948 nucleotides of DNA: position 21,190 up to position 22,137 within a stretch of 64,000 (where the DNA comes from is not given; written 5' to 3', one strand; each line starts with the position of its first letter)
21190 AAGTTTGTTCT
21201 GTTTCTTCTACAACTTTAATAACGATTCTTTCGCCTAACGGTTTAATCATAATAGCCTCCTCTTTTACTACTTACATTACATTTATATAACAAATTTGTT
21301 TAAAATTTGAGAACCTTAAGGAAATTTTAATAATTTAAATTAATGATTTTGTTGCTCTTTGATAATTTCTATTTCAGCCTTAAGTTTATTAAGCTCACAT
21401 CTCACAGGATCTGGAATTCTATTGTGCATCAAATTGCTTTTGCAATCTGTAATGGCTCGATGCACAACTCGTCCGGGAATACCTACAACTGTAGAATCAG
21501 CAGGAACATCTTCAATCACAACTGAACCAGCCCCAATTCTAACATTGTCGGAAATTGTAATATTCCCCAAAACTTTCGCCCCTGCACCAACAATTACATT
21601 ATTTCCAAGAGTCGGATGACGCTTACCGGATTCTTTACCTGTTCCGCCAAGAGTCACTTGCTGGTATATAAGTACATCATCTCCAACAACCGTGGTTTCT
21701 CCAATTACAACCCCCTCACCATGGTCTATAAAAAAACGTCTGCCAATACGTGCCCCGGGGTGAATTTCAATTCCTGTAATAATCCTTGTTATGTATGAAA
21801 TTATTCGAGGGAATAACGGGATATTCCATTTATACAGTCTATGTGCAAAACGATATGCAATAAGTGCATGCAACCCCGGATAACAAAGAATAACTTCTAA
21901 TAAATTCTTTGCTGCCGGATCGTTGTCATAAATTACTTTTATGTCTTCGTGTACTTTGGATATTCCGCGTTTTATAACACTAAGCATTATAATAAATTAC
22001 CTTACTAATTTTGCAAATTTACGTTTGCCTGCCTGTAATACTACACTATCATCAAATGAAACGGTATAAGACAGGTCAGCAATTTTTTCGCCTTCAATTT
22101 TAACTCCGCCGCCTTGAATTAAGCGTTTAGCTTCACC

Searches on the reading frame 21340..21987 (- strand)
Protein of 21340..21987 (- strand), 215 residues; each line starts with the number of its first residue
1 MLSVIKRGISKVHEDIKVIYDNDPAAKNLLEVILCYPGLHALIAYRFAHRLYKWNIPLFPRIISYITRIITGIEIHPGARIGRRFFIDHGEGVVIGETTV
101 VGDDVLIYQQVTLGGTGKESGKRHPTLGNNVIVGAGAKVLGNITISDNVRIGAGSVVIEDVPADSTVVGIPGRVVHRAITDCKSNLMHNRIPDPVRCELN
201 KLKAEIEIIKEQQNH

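Call 9: search_protein_families(library=pfam, proteins=[window:21340-21987:-])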
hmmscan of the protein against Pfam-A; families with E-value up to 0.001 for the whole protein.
window:21340-21987:- (215 aa): 3 families
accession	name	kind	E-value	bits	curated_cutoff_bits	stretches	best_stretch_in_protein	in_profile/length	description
PF00132.30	Hexapep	-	4.7e-11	42.3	27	1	124-157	1-34/36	Bacterial transferase hexapeptide (six repeats)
PF06426.19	SATase_N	-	0.00066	20.4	21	0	9-42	70-103/105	Serine acetyltransferase, N-terminal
PF25087.1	GMPPB_C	-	0.00096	19.3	39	0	129-174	3-48/110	GMPPB C-terminal domain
